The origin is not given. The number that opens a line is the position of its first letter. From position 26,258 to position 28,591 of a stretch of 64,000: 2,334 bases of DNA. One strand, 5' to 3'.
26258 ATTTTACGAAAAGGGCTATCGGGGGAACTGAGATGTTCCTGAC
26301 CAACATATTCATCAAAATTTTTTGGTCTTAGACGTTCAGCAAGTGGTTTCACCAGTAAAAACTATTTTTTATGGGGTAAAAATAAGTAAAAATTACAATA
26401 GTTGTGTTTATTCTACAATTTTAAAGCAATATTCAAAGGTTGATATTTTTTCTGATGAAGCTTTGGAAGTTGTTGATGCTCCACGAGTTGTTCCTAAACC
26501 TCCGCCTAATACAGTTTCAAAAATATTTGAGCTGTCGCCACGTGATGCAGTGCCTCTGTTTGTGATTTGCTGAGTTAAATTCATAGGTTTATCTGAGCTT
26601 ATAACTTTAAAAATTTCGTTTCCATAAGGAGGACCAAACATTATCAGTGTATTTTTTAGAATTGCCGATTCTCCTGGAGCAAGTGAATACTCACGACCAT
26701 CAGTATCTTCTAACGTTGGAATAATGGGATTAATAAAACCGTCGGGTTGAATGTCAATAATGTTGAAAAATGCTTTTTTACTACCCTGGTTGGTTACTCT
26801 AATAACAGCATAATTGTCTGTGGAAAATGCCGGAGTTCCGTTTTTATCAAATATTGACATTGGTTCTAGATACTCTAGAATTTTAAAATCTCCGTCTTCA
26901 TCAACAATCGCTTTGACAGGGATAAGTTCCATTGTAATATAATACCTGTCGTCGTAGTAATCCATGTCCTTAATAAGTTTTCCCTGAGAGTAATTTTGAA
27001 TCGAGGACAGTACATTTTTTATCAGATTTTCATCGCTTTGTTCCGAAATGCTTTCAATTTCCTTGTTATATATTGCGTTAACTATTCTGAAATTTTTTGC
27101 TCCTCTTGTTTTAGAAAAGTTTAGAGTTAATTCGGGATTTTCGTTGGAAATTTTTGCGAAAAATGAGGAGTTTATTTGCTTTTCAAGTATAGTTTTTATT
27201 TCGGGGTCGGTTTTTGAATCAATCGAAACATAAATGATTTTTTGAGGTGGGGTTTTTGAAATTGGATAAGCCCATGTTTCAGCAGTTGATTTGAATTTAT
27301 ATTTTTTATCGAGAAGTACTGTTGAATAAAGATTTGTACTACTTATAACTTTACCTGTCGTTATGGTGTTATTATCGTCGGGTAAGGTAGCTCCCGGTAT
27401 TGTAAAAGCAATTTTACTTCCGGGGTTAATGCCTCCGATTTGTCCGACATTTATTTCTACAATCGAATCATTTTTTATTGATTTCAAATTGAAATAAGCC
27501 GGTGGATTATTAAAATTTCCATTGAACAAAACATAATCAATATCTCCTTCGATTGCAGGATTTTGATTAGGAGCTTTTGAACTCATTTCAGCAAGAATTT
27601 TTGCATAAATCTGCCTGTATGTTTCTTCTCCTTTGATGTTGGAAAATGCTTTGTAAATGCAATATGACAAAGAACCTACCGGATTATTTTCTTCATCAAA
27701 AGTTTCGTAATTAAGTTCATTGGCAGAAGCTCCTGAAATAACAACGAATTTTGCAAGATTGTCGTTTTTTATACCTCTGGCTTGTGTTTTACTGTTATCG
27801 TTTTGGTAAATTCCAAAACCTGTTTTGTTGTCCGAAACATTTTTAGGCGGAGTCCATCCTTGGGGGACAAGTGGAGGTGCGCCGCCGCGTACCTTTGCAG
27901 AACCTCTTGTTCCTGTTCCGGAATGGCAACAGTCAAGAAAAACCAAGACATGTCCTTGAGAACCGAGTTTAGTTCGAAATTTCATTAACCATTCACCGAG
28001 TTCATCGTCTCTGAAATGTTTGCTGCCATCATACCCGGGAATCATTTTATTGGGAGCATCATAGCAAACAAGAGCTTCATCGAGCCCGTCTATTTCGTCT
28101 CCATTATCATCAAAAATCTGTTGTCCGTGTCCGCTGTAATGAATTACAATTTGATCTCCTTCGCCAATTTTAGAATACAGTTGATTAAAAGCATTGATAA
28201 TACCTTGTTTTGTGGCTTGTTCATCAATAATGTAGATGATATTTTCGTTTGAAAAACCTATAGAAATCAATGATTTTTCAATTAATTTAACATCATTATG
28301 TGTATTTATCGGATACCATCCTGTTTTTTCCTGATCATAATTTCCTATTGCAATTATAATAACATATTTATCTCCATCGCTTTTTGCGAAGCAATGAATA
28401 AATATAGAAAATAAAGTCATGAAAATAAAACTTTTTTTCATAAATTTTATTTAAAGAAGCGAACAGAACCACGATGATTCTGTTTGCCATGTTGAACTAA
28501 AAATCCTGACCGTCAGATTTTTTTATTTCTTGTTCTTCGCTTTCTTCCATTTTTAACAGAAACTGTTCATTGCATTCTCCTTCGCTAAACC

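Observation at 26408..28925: Exported metacaspase plus small secreted partner sharing Arg-Gly motifs: candidate protease-substrate system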

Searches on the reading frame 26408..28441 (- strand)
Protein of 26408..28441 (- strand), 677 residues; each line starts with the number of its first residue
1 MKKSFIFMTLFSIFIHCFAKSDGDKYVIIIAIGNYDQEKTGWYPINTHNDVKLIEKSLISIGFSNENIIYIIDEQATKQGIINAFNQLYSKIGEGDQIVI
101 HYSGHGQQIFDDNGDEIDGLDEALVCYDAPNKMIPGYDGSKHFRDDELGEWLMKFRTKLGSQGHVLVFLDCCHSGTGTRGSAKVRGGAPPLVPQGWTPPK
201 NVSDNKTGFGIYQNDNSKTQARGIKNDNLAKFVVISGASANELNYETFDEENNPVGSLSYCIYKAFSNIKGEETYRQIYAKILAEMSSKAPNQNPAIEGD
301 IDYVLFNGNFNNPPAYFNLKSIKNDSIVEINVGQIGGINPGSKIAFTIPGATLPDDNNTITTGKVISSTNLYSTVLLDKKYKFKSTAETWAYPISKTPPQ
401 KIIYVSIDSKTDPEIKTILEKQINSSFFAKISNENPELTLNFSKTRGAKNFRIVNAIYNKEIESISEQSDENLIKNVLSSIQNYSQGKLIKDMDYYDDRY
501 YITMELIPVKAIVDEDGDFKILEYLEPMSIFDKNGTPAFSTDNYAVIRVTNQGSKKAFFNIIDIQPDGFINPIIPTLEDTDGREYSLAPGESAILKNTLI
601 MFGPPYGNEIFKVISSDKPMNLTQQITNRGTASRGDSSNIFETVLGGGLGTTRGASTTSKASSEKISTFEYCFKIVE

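Call 3: search_protein_families(library=pfam, proteins=[window:26408-28441:-], max_evalue=0.01)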
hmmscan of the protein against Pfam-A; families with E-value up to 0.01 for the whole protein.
window:26408-28441:- (677 aa): 1 family
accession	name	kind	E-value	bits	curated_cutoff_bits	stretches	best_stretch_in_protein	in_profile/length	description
PF00656.27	Peptidase_C14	-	6.4e-18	65.7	21.4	1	25-298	2-224/233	Caspase domain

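Call 4: search_protein_families(library=ncbifam, proteins=[window:26408-28441:-], max_evalue=0.01)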
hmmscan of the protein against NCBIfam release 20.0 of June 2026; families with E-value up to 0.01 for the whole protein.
window:26408-28441:- (677 aa): 1 family
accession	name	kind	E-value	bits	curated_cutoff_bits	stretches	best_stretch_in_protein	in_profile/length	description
NF047832.1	caspase_w_EACC1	subfamily_domain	2.4e-06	27.2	140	0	27-108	3-83/211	caspase, EACC1-associated type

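Call 7: find_homologous_proteins(query=window:26408-28441:-, region=1-677, max_evalue=0.001)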
Query window:26408-28441:-, residues 1-677 (677 aa): 629 proteins with E <= 0.001 among 8000 candidates; the best 120 are listed.
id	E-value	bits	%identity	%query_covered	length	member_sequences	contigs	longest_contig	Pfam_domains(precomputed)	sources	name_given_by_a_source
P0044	0.0e+0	1519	100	99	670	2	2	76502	PF00656.28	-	-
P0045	0.0e+0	1424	92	100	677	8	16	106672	PF00656.28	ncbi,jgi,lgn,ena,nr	ncbi:MAG TPA: caspase family protein [Bacteroidales bacterium]|jgi:hypothetical protein|nr:caspase f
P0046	1.3e-290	984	66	100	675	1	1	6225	PF00656.28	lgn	-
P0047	1.2e-262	891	60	100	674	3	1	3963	PF00656.28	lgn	-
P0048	5.2e-261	886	58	100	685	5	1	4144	PF00656.28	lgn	-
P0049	7.5e-261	885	58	100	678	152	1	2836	PF00656.28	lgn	-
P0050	1.5e-260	884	59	100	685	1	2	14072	PF00656.28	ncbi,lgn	-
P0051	2.5e-260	884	59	100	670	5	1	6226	PF00656.28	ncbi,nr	ncbi:MAG: caspase family protein [Bacteroidales bacterium]|nr:caspase family protein [Bacteroidales 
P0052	2.6e-259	880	59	100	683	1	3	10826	PF00656.28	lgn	-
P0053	4.2e-259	879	59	100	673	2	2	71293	PF00656.28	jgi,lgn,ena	-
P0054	2.2e-258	877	58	100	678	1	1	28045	PF00656.28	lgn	-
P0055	5.3e-258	876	59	98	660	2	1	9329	PF00656.28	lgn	-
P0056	9.0e-258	875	58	100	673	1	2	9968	PF00656.28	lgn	-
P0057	1.3e-257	875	59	100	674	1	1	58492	PF00656.28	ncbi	-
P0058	9.1e-257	872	59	100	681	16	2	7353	PF00656.28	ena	-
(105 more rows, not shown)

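Call 12: find_related_loci(query=A2, collection=genome_contigs, flank=5000)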
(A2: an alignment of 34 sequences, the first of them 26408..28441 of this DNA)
Query A2 (677 aa) in genome_contigs; peptide patterns used: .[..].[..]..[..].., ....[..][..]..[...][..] (x = any residue, [..] = any of these).
600 stretches matched a pattern (row limit reached: there are more); 566 encode a relative of the query (tblastn E <= 1e-3); the best 80 are kept; 80 distinct loci.
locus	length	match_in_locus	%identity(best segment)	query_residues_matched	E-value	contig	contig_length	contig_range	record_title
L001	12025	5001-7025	58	1-677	0e+0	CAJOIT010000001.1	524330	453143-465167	uncultured Bacteroidales bacterium isolate Red_deer_4_mag_224 genome assembly, contig: scaffold_0, whole genome shotgun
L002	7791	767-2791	58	1-677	0e+0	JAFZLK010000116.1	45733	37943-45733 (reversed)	MAG: Bacteroidales bacterium isolate RGIG7873 Water_buffalos_Reticulum-4__c1066743, whole genome shotgun sequence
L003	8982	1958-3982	58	1-677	0e+0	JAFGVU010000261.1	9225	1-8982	MAG: Bacteroidales bacterium isolate ZodW_Metabat.182 k87_24653487, whole genome shotgun sequence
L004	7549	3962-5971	59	1-677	0e+0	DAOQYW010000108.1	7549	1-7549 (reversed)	MAG TPA_asm: Bacteroidales bacterium isolate AMR_MDS_1000 NODE_10155_length_7549_cov_6.736723, whole genome shotgun sequ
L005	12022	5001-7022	59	1-677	0e+0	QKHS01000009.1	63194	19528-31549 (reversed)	MAG: Bacteroidales bacterium isolate SZUA-560 scaffold_655, whole genome shotgun sequence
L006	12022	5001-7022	57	1-677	0e+0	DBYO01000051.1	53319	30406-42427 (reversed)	MAG TPA_asm: Bacteroidales bacterium UBA1184 UBA1184_contig_8826, whole genome shotgun sequence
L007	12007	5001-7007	59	1-677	0e+0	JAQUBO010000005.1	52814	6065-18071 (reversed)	MAG: Bacteroidales bacterium isolate STCSWMC_109 NODE_1161_length_52814_cov_4.329360_ST_CSWMC, whole genome shotgun sequ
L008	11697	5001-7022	56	1-677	0e+0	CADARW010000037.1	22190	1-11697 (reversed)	MAG: uncultured Bacteroidia bacterium isolate RUG13567 genome assembly, contig: RUG13567_asm_37, whole genome shotgun se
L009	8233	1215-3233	57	2-677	0e+0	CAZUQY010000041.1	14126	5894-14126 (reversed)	MAG TPA_asm: uncultured Bacteroidales bacterium isolate binchicken_co243_242 genome assembly, contig: NODE_3582_length_1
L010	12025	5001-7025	58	1-677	0e+0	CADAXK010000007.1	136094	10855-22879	MAG: uncultured Bacteroidia bacterium isolate RUG13712 genome assembly, contig: RUG13712_asm_7, whole genome shotgun seq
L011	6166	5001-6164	60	1-392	5e-159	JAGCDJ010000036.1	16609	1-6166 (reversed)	MAG: Bacteroidales bacterium isolate RGIG9689 Yak_Omasum-2__c627070, whole genome shotgun sequence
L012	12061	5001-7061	37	1-676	4e-144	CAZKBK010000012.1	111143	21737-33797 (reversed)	MAG TPA_asm: uncultured Roseivirgaceae bacterium isolate SRP263527_co2_232 genome assembly, contig: NODE_92_length_11114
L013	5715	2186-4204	38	3-675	9e-135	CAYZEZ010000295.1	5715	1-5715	MAG TPA_asm: uncultured Bacteroides sp. isolate binchicken_co150_186 genome assembly, contig: NODE_41019_length_5715_cov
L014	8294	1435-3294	52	3-677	1e-133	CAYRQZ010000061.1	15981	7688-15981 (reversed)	MAG TPA_asm: uncultured Bacteroidales bacterium isolate SRP192927_co5_223 genome assembly, contig: NODE_5208_length_1598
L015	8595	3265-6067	37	1-635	1e-118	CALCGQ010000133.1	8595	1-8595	MAG TPA_asm: uncultured Bacteroidetes bacterium isolate ERR2206796_bin.57_CONCOCT_v1.1_MAG genome assembly, contig: ERZ8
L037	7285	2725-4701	34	1-677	3e-108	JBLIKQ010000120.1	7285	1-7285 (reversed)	MAG: Porticoccaceae bacterium isolate 3300054694_69 Ga0535664_0018116, whole genome shotgun sequence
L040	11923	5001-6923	34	17-668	2e-106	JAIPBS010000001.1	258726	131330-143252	MAG: Bacteroidales bacterium isolate Tobar14m-G11 Tobar14m-C14, whole genome shotgun sequence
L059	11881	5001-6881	33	24-659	8e-97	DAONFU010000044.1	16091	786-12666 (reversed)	MAG TPA_asm: Bacteroidales bacterium isolate AMR_MDS_3835 NODE_3851_length_16091_cov_46.649289, whole genome shotgun seq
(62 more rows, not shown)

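Call 17: search_protein_families(library=pfam, proteins=[L040:2391-2864:+, L040:2916-3431:+, L040:3444-4925:+, L040:4938-6956:+, L040:6974-8167:+, L040:8164-9078:+, L059:53-2713:+, L015:5435-7816:+, L037:5380-7116:+], max_evalue=0.01)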
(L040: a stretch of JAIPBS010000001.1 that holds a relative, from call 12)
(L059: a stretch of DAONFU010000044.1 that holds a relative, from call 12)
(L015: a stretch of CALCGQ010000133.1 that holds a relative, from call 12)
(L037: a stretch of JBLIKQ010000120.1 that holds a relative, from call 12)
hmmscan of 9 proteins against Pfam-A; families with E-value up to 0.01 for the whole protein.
L040:2391-2864:+ (157 aa): 0 families

L040:2916-3431:+ (171 aa): 18 families
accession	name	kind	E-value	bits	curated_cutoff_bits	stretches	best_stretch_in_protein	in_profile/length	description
PF00515.34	TPR_1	-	5.1e-19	67.7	27.8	2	96-124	3-31/34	Tetratricopeptide repeat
PF07719.23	TPR_2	-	2.3e-17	62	27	1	96-124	3-31/34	Tetratricopeptide repeat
PF13414.12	TPR_11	-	4.1e-12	46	26.8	1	107-142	7-42/42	TPR repeat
PF13432.12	TPR_16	-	6.5e-11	42.9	32.7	2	31-92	1-62/65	Tetratricopeptide repeat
PF13181.12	TPR_8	-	7.4e-10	38.6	25.7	1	107-124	14-31/34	Tetratricopeptide repeat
PF13424.12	TPR_12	-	6.5e-09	36.3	30.1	1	97-157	6-74/77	Tetratricopeptide repeat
PF13428.12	TPR_14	-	6.9e-09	36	23.5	1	29-68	3-42/44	Tetratricopeptide repeat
PF13174.12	TPR_6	-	1.4e-08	35.2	26.3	0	30-59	3-32/33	Tetratricopeptide repeat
PF13371.12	TPR_9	-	3.5e-07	30.6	35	1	36-93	4-61/73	Tetratricopeptide repeat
PF13374.12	TPR_10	-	4.3e-07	30.2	27.5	1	97-123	5-31/42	Tetratricopeptide repeat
PF13431.12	TPR_17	-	5.6e-07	29.8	24.4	0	117-148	2-33/34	Tetratricopeptide repeat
PF13176.12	TPR_7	-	1.7e-05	25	27.9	0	107-123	12-28/36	Tetratricopeptide repeat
PF14559.12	TPR_19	-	0.00049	20.8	25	0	108-148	5-45/68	Tetratricopeptide repeat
PF25575.1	TPR_BSK1_C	-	0.0015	18.8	42.2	0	32-92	47-108/118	Serine/threonine-protein kinase BSK1-like, TPR repeats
PF12569.14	NatA_aux_su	-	0.0025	17.3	33.3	0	107-158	205-256/515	N-terminal acetyltransferase A, auxiliary subunit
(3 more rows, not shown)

L040:3444-4925:+ (493 aa): 5 families
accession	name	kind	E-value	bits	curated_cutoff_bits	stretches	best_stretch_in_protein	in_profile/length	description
PF13365.12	Trypsin_2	-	7e-32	111.6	27.6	1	74-217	1-144/144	Trypsin-like peptidase domain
PF00089.32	Trypsin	-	2.4e-11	44.3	20.6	1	70-221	23-198/220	Trypsin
PF13180.12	PDZ_2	-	8.8e-05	23.2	27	1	264-357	2-78/80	PDZ domain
PF05579.19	Peptidase_S32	-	0.00059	19.6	24.7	0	59-96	100-136/297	Equine arteritis virus serine endopeptidase S32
PF10459.15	Peptidase_S46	-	0.0012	18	22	1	164-218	591-650/698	Peptidase S46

L040:4938-6956:+ (672 aa): 2 families
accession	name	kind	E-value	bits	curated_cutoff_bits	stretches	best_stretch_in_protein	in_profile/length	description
PF00656.27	Peptidase_C14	-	1.7e-19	70.9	21.4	1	30-292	2-224/233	Caspase domain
PF14326.11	DUF4384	-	0.0014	19.1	27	1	534-614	2-81/81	Domain of unknown function (DUF4384)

L040:6974-8167:+ (397 aa): 1 family
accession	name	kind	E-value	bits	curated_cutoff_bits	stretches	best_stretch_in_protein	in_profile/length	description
PF05226.16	CHASE2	-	2.2e-20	73.8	26.3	1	73-304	53-246/257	CHASE2 domain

L040:8164-9078:+ (304 aa): 0 families

L059:53-2713:+ (886 aa): 19 families
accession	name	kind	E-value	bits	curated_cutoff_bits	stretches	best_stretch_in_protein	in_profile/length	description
PF25173.1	Beta-prop_WDR3_1st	-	5.2e-18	65.8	154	2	275-378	6-109/184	WDR3 first beta-propeller domain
PF25174.1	Beta-prop_THOC3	-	2.2e-17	63.4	305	3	266-378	139-251/272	THOC3 beta-propeller domain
PF00656.27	Peptidase_C14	-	3.8e-16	59.9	21.4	1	616-879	3-228/233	Caspase domain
PF25168.1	Beta-prop_WDR36-Utp21_2nd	-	5.3e-15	56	84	2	56-106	223-273/335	WDR36/Utp21 second beta-propeller domain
PF24814.1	WD40_Prp19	-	1.1e-14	54.7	320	2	53-226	113-276/281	Prp19 WD40 domain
PF24805.1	EIF3I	-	1.1e-13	51.5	200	2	299-393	12-106/324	EIF3I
PF25175.1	Beta-prop_WDR5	-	1.1e-12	48.3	250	2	51-292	30-260/296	WDR5 beta-propeller domain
PF25171.1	Beta-prop_WDR36-Utp21_1st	-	1.3e-10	41.6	80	1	276-377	127-230/266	WDR36/Utp21 first beta-propeller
PF24782.2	WD40_MABP1-WDR62_2nd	-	1.4e-10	41.1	290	1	263-367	232-339/341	MABP1/WDR62 second WD40 domain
PF24817.1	WD40_WDHD1_1st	-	5.6e-10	39.3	109.9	1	284-381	156-263/291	WDHD1 first WD40 domain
PF23414.1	Beta-prop_EML_2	-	6.7e-09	35.9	90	1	294-376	77-160/266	Echinoderm microtubule-associated protein second beta-propeller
PF25172.1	Beta-prop_WDR3_2nd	-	1.8e-08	34.4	140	1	273-370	15-110/293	WDR3 second beta-propeller domain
PF24807.1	WD40_CDC20-Fz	-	6.1e-08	32.8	200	1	276-361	27-287/292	CDC20/Fizzy WD40 domain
PF25391.1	WD40_Gbeta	-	2.7e-07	30.3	150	0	55-152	166-257/340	G protein beta WD-40 repeat protein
PF24796.1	WDR55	-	2.8e-07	30.3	200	0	331-395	45-110/296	WDR55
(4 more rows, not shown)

L015:5435-7816:+ (793 aa): 28 families (the best 25 are shown)
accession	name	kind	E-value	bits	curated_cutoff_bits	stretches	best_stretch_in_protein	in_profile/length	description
PF00515.34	TPR_1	-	1e-48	161.6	27.8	6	565-596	3-34/34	Tetratricopeptide repeat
PF07719.23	TPR_2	-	1e-41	138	27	4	565-596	3-34/34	Tetratricopeptide repeat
PF13181.12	TPR_8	-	4.3e-38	126.7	25.7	6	701-731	3-33/34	Tetratricopeptide repeat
PF13431.12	TPR_17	-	7.3e-33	110.5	24.4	3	585-617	1-33/34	Tetratricopeptide repeat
PF13424.12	TPR_12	-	1.4e-30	105.7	30.1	4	565-626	5-74/77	Tetratricopeptide repeat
PF13414.12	TPR_11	-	8.8e-26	89.8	26.8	4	675-713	4-42/42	TPR repeat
PF13432.12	TPR_16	-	8.8e-25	87.2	32.7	2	601-659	1-59/65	Tetratricopeptide repeat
PF13428.12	TPR_14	-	5.2e-20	70.4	23.5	0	599-638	3-42/44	Tetratricopeptide repeat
PF00656.27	Peptidase_C14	-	1.7e-18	67.6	21.4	1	40-277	3-229/233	Caspase domain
PF14559.12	TPR_19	-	4.7e-18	65.7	25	1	577-630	5-58/68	Tetratricopeptide repeat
PF23914.1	TPR_CcmH_CycH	-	5.9e-16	59.1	42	1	568-660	55-150/158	Cytochrome c-type biogenesis protein H TPR domain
PF13176.12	TPR_7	-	1.1e-15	56.7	27.9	0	601-630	3-34/36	Tetratricopeptide repeat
PF13174.12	TPR_6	-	5.7e-15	55.3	26.3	1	599-629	2-32/33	Tetratricopeptide repeat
PF13371.12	TPR_9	-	1.7e-11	44.4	35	0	678-733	8-63/73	Tetratricopeptide repeat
PF12895.13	ANAPC3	-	1.3e-09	38.6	27.2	1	578-656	4-81/82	Anaphase-promoting complex, cyclosome, subunit 3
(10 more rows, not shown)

L037:5380-7116:+ (578 aa): 2 families
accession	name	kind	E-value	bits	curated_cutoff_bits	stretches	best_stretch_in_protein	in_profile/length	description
PF00656.27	Peptidase_C14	-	7e-21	75.4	21.4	2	333-537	3-195/233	Caspase domain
PF14538.11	Raptor_N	-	0.00073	19.8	27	0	113-186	69-132/151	Raptor N-terminal CASPase like domain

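Call 22: search_solved_structures(query=A2, max_evalue=0.01, show_alignments=2)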
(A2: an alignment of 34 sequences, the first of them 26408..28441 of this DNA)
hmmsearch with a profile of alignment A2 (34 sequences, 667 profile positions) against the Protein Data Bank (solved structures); distinct sequences matched with E-value up to 0.01: 11.
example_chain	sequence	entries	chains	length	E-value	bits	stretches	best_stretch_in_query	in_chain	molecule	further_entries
4f6o_A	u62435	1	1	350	4.1e-20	74.9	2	20-172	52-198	Metacaspase-1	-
4f6p_A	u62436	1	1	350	1.7e-18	69.6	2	20-146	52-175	Metacaspase-1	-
7qp0_A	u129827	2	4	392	6.4e-18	67.7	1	45-288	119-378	Metacaspase-1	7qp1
3bij_A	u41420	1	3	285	2.6e-16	62.3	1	56-286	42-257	Uncharacterized protein GSU0716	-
6w8s_A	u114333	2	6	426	1.6e-14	56.4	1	44-171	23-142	Metacaspase-4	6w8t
6w8r_A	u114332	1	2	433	6.3e-14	54.5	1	44-125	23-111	Metacaspase-4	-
9n3d_A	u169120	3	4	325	1e-11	47.2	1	44-124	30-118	Metacaspase-9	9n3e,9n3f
8a53_A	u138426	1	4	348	1.5e-11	46.7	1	43-124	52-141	Metacaspase-9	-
4afr_A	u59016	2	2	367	5.3e-07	31.6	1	23-124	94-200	METACASPASE | METACASPASE MCA2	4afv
4afp_A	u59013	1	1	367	5.8e-07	31.5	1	23-124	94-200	METACASPASE MCA2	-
4af8_A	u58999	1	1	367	7.3e-07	31.1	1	24-124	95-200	METACASPASE MCA2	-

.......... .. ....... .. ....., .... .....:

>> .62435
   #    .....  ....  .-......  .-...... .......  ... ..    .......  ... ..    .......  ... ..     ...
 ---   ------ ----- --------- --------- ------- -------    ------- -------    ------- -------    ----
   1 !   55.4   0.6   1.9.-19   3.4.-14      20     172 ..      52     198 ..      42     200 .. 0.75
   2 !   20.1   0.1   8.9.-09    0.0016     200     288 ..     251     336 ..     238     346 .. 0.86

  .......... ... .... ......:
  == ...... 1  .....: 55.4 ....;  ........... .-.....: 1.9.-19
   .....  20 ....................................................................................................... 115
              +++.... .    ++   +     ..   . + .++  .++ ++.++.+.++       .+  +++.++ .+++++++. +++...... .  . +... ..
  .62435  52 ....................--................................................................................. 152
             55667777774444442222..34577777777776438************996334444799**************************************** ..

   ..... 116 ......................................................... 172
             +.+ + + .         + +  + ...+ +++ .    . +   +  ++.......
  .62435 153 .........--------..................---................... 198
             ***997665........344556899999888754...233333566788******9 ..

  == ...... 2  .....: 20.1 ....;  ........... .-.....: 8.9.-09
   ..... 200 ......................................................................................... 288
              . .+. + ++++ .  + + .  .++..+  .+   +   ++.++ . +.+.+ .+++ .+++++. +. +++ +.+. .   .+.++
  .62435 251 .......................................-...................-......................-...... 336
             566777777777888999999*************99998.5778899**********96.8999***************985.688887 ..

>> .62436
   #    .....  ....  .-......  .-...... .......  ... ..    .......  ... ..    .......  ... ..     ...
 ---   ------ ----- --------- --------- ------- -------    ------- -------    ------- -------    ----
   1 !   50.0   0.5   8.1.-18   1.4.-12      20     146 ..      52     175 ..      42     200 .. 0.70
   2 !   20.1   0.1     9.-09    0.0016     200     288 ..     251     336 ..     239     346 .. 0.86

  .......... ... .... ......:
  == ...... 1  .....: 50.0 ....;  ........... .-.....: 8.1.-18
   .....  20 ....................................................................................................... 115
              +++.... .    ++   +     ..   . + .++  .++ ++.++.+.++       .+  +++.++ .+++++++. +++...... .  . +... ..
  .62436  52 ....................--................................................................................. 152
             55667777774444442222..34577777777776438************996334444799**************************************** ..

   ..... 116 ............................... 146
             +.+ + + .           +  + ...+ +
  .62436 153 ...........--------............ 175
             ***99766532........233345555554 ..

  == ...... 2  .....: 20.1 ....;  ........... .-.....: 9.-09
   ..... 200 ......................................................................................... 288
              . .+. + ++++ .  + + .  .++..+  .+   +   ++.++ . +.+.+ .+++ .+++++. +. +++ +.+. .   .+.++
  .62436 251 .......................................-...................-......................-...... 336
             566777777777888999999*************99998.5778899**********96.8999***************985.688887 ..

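Call 59: predict_structure(alignment_id=A4)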
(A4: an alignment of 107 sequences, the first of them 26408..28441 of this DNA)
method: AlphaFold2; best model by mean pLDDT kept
length: 677 residues; sequences in the alignment: 107
mean_pLDDT: 84.1   pTM: 0.62
mean pLDDT of the five models: 84.1, 81.7, 81.1, 80.3, 79.7
residues with pLDDT >= 90: 346; 70-90: 238; 50-70: 39; < 50: 54
segments of 3 or more residues with pLDDT < 50: 174-185, 206-224, 630-636, 648-662
pLDDT, mean of each block of 10 residues (from residue 1): 83 77 91 94 90 95 95 97 98 96 91 83 93 91 92 95 94 48 55 85 49 40 61 83 78 91 91 90 90 85 87 83 96 82 91 89 91 94 92 79 90 95 86 92 90 87 90 88 78 82 96 92 91 89 95 93 85 86 90 92 90 92 70 48 51 33 72 92
secondary structure, 60 per line:
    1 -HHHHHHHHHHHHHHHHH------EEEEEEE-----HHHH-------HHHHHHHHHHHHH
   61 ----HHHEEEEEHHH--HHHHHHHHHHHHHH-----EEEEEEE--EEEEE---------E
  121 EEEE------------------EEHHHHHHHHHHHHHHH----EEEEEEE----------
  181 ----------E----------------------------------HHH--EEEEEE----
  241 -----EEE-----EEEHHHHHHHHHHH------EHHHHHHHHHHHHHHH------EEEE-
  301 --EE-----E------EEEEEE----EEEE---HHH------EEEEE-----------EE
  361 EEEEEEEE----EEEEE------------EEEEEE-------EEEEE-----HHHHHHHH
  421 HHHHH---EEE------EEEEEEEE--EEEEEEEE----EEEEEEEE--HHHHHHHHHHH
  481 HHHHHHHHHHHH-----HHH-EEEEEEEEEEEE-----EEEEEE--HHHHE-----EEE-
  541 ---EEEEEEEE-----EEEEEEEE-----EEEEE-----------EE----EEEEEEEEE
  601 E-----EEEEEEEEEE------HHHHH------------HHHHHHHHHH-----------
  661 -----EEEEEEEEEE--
elements in order (helices of 4 or more, strands of 3 or more residues): H2-18 E25-31 H37-40 H48-60 E68-72 H78-91 E97-103 E106-110 E120-124 H145-159 E164-170 E231-236 E246-248 E254-256 H257-267 H275-289 E296-299 E317-322 E327-330 E343-347 E359-368 E373-377 E390-395 E403-407 H413-425 E429-431 E438-445 E448-455 E460-467 H470-492 E502-513 E519-524 H527-530 E537-539 E544-551 E557-564 E570-574 E592-601 E607-616 H623-627 H640-649 E666-675
